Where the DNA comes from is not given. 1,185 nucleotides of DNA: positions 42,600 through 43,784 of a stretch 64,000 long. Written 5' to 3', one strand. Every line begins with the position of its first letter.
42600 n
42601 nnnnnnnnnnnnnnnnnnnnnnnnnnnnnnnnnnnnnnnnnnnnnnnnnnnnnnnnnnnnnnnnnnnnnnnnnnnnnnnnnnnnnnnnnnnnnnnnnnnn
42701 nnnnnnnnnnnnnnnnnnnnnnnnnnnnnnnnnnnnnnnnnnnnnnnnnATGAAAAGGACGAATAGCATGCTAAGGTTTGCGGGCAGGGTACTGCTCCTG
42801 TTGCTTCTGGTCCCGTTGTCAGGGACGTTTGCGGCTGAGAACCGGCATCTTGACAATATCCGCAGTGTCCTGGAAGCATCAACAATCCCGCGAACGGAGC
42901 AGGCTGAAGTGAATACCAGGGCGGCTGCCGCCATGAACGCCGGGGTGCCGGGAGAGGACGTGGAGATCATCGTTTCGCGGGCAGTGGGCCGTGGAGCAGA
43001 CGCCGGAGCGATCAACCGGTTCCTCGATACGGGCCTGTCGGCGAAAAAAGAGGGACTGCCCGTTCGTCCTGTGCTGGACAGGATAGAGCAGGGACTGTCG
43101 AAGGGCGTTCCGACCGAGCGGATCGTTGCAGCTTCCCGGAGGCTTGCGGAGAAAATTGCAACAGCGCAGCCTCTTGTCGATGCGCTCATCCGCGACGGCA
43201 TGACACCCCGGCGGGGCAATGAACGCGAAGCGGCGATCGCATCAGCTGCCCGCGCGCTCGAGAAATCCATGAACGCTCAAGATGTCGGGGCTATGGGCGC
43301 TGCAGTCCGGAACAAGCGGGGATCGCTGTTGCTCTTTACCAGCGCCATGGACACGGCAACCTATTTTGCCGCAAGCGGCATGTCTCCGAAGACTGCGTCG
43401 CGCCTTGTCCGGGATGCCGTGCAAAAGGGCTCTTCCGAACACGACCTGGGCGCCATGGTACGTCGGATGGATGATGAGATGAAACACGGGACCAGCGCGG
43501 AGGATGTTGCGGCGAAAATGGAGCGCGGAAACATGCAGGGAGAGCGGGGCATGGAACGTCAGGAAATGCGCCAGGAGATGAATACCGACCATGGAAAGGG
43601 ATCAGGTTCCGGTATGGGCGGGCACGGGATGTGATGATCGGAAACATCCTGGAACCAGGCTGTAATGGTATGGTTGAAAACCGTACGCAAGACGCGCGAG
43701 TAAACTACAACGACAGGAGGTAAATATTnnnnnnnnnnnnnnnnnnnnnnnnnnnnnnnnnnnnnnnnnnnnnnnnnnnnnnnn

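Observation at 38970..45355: ECF sigma / CBM48-anti-sigma cluster encoding a set of Met/His/Gly-rich envelope proteins: a candidate uncharacterised envelope system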

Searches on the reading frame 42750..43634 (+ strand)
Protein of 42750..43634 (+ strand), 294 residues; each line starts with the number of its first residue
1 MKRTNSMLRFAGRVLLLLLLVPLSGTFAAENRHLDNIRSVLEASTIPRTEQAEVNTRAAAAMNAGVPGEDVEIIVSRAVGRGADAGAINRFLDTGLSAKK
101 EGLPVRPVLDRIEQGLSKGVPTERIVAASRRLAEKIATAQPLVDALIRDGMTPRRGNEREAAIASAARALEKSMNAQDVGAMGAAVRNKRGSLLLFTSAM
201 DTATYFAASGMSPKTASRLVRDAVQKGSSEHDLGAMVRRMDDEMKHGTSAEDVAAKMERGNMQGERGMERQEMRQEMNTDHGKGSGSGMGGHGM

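Call 3: search_protein_families(library=pfam, proteins=[window:42750-43634:+], max_evalue=0.1)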
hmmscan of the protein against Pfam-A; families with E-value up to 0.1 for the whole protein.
window:42750-43634:+ (294 aa): 1 family
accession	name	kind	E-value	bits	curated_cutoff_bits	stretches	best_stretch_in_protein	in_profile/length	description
PF00239.26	Resolvase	-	0.088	13.3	23.3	0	88-151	34-94/145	Resolvase, N terminal domain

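Call 4: search_protein_families(library=ncbifam, proteins=[window:42750-43634:+], max_evalue=0.1)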
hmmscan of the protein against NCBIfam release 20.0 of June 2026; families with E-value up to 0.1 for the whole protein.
window:42750-43634:+ (294 aa): 0 families

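Call 9: find_homologous_proteins(query=window:42750-43631:+)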
Query window:42750-43631:+ (294 aa): 213 proteins with E <= 0.001 among 8000 candidates; the best 120 are listed.
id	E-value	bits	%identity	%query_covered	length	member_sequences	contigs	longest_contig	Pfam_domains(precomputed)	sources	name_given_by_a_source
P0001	5.4e-170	582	97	98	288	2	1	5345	-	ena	-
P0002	2.0e-160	550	90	96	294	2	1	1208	-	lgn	-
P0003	2.1e-160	550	91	95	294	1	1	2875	-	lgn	-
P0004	3.4e-160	550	91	93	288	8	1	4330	-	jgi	-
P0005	2.1e-159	547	90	96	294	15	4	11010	-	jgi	jgi:hypothetical protein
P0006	2.8e-159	547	89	98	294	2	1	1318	-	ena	-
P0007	1.1e-156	538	90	93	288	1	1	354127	-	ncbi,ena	-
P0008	2.5e-156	537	88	96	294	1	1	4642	-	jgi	jgi:hypothetical protein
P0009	2.5e-156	537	90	93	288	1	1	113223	-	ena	-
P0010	1.1e-155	535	89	95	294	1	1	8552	-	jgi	jgi:hypothetical protein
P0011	3.4e-155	533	89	96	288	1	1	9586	-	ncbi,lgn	-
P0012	9.4e-155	532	89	93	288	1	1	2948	-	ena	-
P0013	5.8e-152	523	85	98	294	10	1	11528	-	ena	-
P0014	2.0e-151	521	86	98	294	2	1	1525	-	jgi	-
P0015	1.9e-144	498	82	95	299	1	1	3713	-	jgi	jgi:hypothetical protein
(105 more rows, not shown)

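Call 11: find_related_loci(query=A1, collection=genome_contigs, flank=10000)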
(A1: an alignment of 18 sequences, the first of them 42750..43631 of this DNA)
Query A1 (294 aa) in genome_contigs; peptide patterns used: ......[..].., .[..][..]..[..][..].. (x = any residue, [..] = any of these).
299 stretches matched a pattern; 27 encode a relative of the query (tblastn E <= 1e-3); 27 distinct loci.
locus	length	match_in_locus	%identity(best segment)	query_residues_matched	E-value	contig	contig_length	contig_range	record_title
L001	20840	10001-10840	90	1-280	8e-151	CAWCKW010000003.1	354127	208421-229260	MAG: Nitrospirota bacterium isolate MFD01872.bin.2.231 genome assembly, contig: contig_121766, whole genome shotgun sequ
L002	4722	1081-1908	64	1-277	1e-106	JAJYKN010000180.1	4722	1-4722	MAG: Nitrospirae bacterium isolate DBS2-1.bin42 NODE_37896_length_4722_cov_0.942982, whole genome shotgun sequence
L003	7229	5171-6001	59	1-277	6e-100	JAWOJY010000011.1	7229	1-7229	MAG: Nitrospirota bacterium isolate bin_109_1 c_000000667404, whole genome shotgun sequence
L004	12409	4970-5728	66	24-277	5e-98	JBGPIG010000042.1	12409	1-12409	MAG: Nitrospirota bacterium isolate OBJ_0618_7090110_34 k141_8822107_length_12409_cov_10.0963, whole genome shotgun sequ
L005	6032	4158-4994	63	1-283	7e-97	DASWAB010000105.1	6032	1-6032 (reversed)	MAG TPA_asm: Nitrospirota bacterium isolate SMAG_U2643 k141_578208, whole genome shotgun sequence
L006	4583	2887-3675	61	1-261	1e-94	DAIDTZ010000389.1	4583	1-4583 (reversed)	MAG TPA_asm: Nitrospirae bacterium isolate clean5362 k141_774461, whole genome shotgun sequence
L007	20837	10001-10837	58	1-283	4e-94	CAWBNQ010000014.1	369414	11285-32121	MAG: Nitrospirota bacterium isolate MFD01299.bin.1.15 genome assembly, contig: contig_9396, whole genome shotgun sequenc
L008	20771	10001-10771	64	26-286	3e-93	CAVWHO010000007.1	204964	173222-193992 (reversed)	MAG: Nitrospirota bacterium isolate MFD01299.bin.1.129 genome assembly, contig: contig_30201, whole genome shotgun seque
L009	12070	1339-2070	63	26-270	1e-92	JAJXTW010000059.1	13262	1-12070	MAG: Nitrospirae bacterium isolate BP4.bin67 NODE_5969_length_13262_cov_1.460906, whole genome shotgun sequence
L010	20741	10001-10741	62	26-272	1e-85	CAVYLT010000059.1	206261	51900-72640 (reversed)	MAG: Nitrospirota bacterium isolate MFD01299.bin.2.211 genome assembly, contig: contig_35030, whole genome shotgun seque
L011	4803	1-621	67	67-272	1e-80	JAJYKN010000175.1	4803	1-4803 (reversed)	MAG: Nitrospirae bacterium isolate DBS2-1.bin42 NODE_36976_length_4803_cov_0.847092, whole genome shotgun sequence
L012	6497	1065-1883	54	1-273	3e-76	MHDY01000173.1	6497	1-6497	MAG: Nitrospirae bacterium GWC2_56_14 gwc2_scaffold_43759, whole genome shotgun sequence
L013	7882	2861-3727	41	3-288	4e-61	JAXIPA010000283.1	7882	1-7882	MAG: Nitrospirota bacterium isolate Fractures_MAG_07 c_000000024317, whole genome shotgun sequence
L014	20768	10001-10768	42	35-293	1e-55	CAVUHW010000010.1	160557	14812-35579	MAG: Nitrospirota bacterium isolate MFD02199.bin.2.126 genome assembly, contig: contig_18602, whole genome shotgun seque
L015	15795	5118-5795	45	41-267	8e-55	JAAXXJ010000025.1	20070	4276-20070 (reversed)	MAG: Nitrospirae bacterium isolate W9_Combined_metabat2_096 W9_Combined_metabat2_096_NODE_1444, whole genome shotgun seq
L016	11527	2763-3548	40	16-272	4e-53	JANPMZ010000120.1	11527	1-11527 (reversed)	MAG: Nitrospirota bacterium isolate VAR_87_metabat_403 VAR_87_k141_27979, whole genome shotgun sequence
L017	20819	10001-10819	37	1-271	4e-52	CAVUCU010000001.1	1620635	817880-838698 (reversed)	MAG: Nitrospirota bacterium isolate MFD05442.bin.1.86 genome assembly, contig: contig_11041, whole genome shotgun sequen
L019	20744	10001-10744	40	6-252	6e-50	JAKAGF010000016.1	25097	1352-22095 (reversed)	MAG: Nitrospirae bacterium isolate WY2.bin147 NODE_2574_length_25097_cov_2.588106, whole genome shotgun sequence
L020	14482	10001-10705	45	38-271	5e-49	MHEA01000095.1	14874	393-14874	MAG: Nitrospirae bacterium GWC2_57_9 gwc2_scaffold_19457, whole genome shotgun sequence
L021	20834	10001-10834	36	2-271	1e-48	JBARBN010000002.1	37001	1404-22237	MAG: Nitrospirota bacterium isolate MFD05764_ilm_asm_bin136 k127_437118, whole genome shotgun sequence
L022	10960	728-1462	39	14-258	1e-48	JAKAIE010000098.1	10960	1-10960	MAG: Nitrospirae bacterium isolate WY3.bin163 NODE_11035_length_10960_cov_5.491738, whole genome shotgun sequence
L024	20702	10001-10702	40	25-258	1e-46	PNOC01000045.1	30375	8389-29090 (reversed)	MAG: Thermodesulfovibrio sp. isolate SW.3.86 SW_1000771_30375, whole genome shotgun sequence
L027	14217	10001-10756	33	13-258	8e-41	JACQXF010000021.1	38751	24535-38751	MAG: Nitrospirae bacterium isolate NC_groundwater_1508_Pr4_B-0.1um_43_4 SR1-18-B1_scaffold_130840, whole genome shotgun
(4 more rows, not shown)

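Call 22: search_protein_families(library=pfam, proteins=[L021:6350-8104:+, L021:11081-11968:+, L019:7396-8220:+, L013:5183-6619:+, L001:10982-11542:+, L024:12392-14020:+], max_evalue=0.05)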
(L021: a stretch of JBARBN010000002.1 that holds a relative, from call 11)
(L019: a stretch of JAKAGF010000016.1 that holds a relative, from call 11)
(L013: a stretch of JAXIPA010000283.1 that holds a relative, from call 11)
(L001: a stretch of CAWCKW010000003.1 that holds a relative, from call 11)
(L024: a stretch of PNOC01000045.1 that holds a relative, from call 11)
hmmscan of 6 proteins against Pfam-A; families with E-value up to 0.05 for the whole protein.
L021:6350-8104:+ (584 aa): 1 family
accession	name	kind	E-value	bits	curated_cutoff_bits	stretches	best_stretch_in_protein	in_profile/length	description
PF01060.29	TTR-52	-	0.04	15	24.9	0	61-93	14-46/79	Transthyretin-like family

L021:11081-11968:+ (295 aa): 1 family
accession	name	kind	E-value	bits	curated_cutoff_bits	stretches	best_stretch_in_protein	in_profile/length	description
PF10082.15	BBP2_2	-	0.0031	16.9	23.7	1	249-293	332-376/378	Putative beta-barrel porin 2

L019:7396-8220:+ (274 aa): 0 families

L013:5183-6619:+ (478 aa): 3 families
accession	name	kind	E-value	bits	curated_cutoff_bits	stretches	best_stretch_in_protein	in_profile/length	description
PF18914.6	DUF5666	-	1.7e-39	134.3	27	5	106-170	1-60/60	Domain of unknown function (DUF5666)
PF01336.31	tRNA_anti-codon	-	0.02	15.2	27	0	56-100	34-66/75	OB-fold nucleic acid binding domain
PF22820.2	TcaA_3rd_4th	-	0.02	15.2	27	0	452-478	37-63/73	TcaA protein 3rd/4th domain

L001:10982-11542:+ (186 aa): 1 family
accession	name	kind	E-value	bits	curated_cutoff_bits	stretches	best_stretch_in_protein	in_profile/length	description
PF02009.21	RIFIN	-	0.029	14.7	32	1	16-157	123-265/327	Rifin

L024:12392-14020:+ (542 aa): 3 families
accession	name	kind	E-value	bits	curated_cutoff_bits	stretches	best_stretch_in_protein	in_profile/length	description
PF08623.16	TIP120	-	0.017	15.4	25.9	0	194-245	45-94/166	TATA-binding protein interacting (TIP20)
PF20099.4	DUF6489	-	0.023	15.1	23.6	0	376-430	22-78/80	Family of unknown function (DUF6489)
PF13667.11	ThiC-associated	-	0.028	14.7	27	0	95-126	41-72/81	ThiC-associated domain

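Call 25: predict_structure(alignment_id=A1)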
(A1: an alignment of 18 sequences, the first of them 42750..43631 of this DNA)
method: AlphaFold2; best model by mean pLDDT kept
length: 294 residues; sequences in the alignment: 18
mean_pLDDT: 81.0   pTM: 0.64
mean pLDDT of the five models: 81.0, 78.8, 77.3, 76.5, 75.8
residues with pLDDT >= 90: 140; 70-90: 85; 50-70: 35; < 50: 34
segments of 3 or more residues with pLDDT < 50: 20-25, 265-269, 275-294
pLDDT, mean of each block of 10 residues (from residue 1): 53 57 53 90 93 93 83 87 87 82 71 79 84 91 95 89 93 94 96 96 95 96 96 95 94 89 50 49 38 39
secondary structure, 60 per line:
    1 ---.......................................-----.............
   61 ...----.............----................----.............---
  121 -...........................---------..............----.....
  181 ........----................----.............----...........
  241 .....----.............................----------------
elements in order: H4-42 H48-63 H68-80 H85-100 H105-117 H122-148 H158-171 H176-188 H193-208 H213-225 H230-245 H250-278

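Call 27: search_solved_structures(query=A1, max_evalue=1)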
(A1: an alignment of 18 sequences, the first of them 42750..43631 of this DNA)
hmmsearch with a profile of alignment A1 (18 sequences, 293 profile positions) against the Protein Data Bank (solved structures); distinct sequences matched with E-value up to 1: 4.
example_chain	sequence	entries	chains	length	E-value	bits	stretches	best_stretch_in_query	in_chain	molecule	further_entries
4rch_A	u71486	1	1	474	0.48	13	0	206-257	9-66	Glucokinase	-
1vgw_A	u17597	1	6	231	0.57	12.7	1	48-113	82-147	4-diphosphocytidyl-2C-methyl-D-erythritol synthase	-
7t78_A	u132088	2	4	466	0.6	12.7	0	213-257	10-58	Isoform 2 of Hexokinase-4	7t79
1vgz_A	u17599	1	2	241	0.6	12.7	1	48-113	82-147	4-diphosphocytidyl-2C-methyl-D-erythritol synthase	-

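Call 29: fold_search(model_id=the predicted structure, library=pdb)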
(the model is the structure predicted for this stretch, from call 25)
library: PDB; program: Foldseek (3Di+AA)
matches with E <= 10: 132; with E <= 0.001: 0
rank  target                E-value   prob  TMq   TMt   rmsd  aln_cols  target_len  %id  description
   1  8v2d_J                5.5e-03  0.99  0.25  0.24  17.5       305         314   14  Computational Designed Nanocage O43_129 (released 2024-03-13)
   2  4yxx                  2.2e-02  0.91  0.21  0.27  15.6       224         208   13  Computationally designed left-handed alpha/alpha toroid with 6 repeats (released 2015-12-16)
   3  9k82_A                2.3e-02  0.66  0.14  0.20  15.5       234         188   10  Cryo-EM structure of designed zinc-induced filament Fiber-n5-Zn1-HEHE-917 (released 2025-10-29)
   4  5cwg                  3.3e-02  1.00  0.33  0.46   6.9       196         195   17  Crystal structure of de novo designed helical repeat protein DHR10 (released 2015-12-16)
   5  9k80_A                3.6e-02  0.77  0.21  0.24  16.9       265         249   14  Cryo-EM structure of designed zinc-induced filament Fiber-n6-Zn1-HEHE-5 (released 2025-10-29)
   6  5cwi                  4.4e-02  0.30  0.13  0.16  16.9       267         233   12  Crystal structure of de novo designed helical repeat protein DHR18 (released 2015-12-16)
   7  5cwp                  4.8e-02  0.44  0.15  0.18  16.6       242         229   12  Crystal structure of de novo designed helical repeat protein DHR79 (released 2015-12-16)
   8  8ugc_A                6.4e-02  0.44  0.17  0.14  17.9       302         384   16  FD15: Flat repeat helix-turn-helix-turn protein (released 2023-12-27)
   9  6n4n_F                7.0e-02  0.33  0.12  0.18  18.3       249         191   11  Crystal structure of the designed protein DNCR2/danoprevir/NS3a complex (released 2019-09-11)
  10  9k81_A                2.8e-01  0.75  0.23  0.36  10.9       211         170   13  Cryo-EM structure of designed zinc-induced filament Fiber-n7-Zn1-HEHE-74 (released 2025-10-29)
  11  9ccf_B                2.9e-01  0.47  0.24  0.32  13.9       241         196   12  Crystal Structure of DA7-2 (released 2025-08-13)
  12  1d3u_B                5.4e-01  0.33  0.18  0.24  13.0       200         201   15  TATA-BINDING PROTEIN/TRANSCRIPTION FACTOR (II)B/BRE+TATA-BOX COMPLEX FROM PYROCOCCUS WOESEI (released 1999-11-15)
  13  7tcd                  6.8e-01  0.09  0.16  0.12  21.7       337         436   12  LOV2-DARPIN fusion: D13 (released 2023-07-05)
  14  9y0i_B                7.5e-01  0.10  0.13  0.20  14.8       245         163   18  Crystal structure of designed switching homodimer CSD20f3A (released 2025-09-10)
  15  9y0i_A                1.2e+00  0.08  0.13  0.19  14.9       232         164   18  Crystal structure of designed switching homodimer CSD20f3A (released 2025-09-10)
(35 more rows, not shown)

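Call 31: find_homologous_proteins(query=L021:6350-8101:+)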
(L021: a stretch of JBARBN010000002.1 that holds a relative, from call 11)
Query L021:6350-8101:+ (584 aa): 807 proteins with E <= 0.001 among 8000 candidates; the best 120 are listed.
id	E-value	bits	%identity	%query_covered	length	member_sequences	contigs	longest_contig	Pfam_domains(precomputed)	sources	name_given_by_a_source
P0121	0.0e+0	1150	100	100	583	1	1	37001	-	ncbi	ncbi:MAG: hypothetical protein WA946_00035 [Nitrospirota bacterium]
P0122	1.1e-288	976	86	100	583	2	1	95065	-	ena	-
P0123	3.8e-284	961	84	100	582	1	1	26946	-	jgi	jgi:hypothetical protein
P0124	2.2e-259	880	78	100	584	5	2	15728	-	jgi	jgi:hypothetical protein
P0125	1.4e-256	870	55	99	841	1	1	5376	PF13620.13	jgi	jgi:hypothetical protein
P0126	2.4e-255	866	77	100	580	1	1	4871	-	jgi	jgi:hypothetical protein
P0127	7.6e-255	865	52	99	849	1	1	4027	-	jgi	jgi:hypothetical protein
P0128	2.1e-254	863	77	100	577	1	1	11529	-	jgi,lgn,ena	-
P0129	5.7e-254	862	76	100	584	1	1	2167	-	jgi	jgi:hypothetical protein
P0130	6.5e-254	862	58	91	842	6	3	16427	-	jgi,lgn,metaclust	metaclust:\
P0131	1.4e-253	860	76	100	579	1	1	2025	-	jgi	jgi:hypothetical protein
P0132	7.7e-253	858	76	100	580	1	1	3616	-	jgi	-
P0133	5.0e-252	855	76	100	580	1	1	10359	-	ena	-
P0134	5.5e-252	855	75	100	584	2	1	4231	-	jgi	jgi:hypothetical protein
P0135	8.1e-252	855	56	92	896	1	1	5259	-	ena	-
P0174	9.1e-244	828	56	89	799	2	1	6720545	-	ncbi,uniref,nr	ncbi:hypothetical protein [Anaeromyxobacter oryzae]|uniref:hypothetical protein n=1 Tax=Anaeromyxoba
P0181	4.9e-242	822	52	95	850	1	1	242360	-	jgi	-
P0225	7.9e-231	785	51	95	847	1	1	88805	PF13620.13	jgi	jgi:hypothetical protein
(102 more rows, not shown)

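Call 32: find_encoding_contigs(protein=P0174, flank=10000, max_places=3)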
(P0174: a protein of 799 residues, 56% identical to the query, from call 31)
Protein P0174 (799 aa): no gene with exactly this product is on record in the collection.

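Call 33: search_protein_representatives(alignment_id=A1)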
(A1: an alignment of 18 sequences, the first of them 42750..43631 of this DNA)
Query: 18 sequences, 293 profile positions. Proteins with E-value up to 0.001 (for the whole library): 509; up to 1e-10: 135; up to 1e-30: 54. The best 150 are listed.
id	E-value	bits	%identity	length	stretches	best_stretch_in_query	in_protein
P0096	5.7e-131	452.6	-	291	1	1-293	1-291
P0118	3.3e-128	443.5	-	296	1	5-292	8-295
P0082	3.0e-118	410.9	-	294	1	1-289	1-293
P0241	1.5e-103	362.6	-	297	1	1-292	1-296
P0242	1.5e-100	352.8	-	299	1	2-289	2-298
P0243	2.0e-76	273.6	-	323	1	13-275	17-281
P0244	3.0e-69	250.0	-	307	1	10-291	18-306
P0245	1.9e-68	247.4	-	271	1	50-284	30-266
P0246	3.6e-67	243.2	-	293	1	12-292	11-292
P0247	7.2e-67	242.2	-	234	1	12-231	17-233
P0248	1.2e-66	241.5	-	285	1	10-282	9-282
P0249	1.9e-64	234.3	-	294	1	19-287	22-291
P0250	3.3e-64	233.5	-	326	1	5-276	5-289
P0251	3.9e-64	233.3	-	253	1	10-242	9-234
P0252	2.0e-63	230.9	-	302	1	2-290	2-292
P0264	3.0e-55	204.1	-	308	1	11-290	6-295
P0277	1.0e-46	176.0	-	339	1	14-265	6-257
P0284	4.6e-39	151.0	-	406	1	16-275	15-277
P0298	4.1e-23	98.6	-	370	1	46-270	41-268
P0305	2.0e-19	86.5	-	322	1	9-263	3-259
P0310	6.8e-16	74.9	-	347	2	26-236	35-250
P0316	1.2e-14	70.8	-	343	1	73-259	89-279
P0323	4.2e-14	69.0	-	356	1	34-289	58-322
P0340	6.7e-13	65.0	-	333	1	51-241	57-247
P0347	1.6e-12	63.8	-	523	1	98-284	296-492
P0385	3.6e-10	56.1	-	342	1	10-290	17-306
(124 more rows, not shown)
